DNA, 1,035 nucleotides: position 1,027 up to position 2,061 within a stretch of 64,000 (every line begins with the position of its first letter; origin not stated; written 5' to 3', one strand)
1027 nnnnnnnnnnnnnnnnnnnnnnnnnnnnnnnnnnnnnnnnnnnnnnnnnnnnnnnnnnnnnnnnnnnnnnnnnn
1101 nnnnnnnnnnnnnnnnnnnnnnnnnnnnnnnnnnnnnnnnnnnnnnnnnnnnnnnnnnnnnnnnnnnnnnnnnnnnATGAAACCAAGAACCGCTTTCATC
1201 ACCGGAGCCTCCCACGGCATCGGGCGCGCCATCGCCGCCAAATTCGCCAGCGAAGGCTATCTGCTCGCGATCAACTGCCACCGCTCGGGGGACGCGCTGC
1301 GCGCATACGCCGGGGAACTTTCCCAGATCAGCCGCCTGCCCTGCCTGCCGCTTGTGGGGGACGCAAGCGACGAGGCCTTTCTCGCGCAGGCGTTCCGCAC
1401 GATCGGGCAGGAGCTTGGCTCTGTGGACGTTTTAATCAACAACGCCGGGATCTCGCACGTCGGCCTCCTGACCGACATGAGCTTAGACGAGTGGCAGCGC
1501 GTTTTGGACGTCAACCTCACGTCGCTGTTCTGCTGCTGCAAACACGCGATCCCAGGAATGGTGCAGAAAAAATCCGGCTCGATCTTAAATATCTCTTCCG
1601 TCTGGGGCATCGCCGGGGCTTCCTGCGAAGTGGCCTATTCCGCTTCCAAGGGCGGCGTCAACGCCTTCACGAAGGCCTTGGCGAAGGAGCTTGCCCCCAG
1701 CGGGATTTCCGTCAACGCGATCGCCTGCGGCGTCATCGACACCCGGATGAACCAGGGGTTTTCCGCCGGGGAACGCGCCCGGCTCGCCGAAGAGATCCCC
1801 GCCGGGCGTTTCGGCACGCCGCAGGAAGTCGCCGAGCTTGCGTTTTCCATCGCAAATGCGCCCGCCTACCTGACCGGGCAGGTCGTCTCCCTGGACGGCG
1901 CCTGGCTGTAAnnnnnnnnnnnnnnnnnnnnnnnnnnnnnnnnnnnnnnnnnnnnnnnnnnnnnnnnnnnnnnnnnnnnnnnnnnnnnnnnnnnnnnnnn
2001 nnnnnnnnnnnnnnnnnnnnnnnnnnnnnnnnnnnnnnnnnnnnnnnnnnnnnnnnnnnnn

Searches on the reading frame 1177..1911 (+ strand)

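Call 23: search_protein_families(library=pfam, max_evalue=0.01, proteins=[window:1177-1911:+])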
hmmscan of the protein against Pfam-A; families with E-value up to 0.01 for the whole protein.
window:1177-1911:+ (244 aa): 4 families
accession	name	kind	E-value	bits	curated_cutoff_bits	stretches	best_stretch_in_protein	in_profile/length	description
PF00106.31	adh_short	-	1.1e-58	198.4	26.6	1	5-197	2-192/195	short chain dehydrogenase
PF13561.12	adh_short_C2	-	1.5e-54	185.5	27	1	10-241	1-233/236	Enoyl-(Acyl carrier protein) reductase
PF08659.16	KR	-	5.6e-12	46.4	22.6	1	6-187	3-178/180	KR domain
PF08643.16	DUF1776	-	0.0073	16.2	25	1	94-191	104-203/294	Fungal family of unknown function (DUF1776)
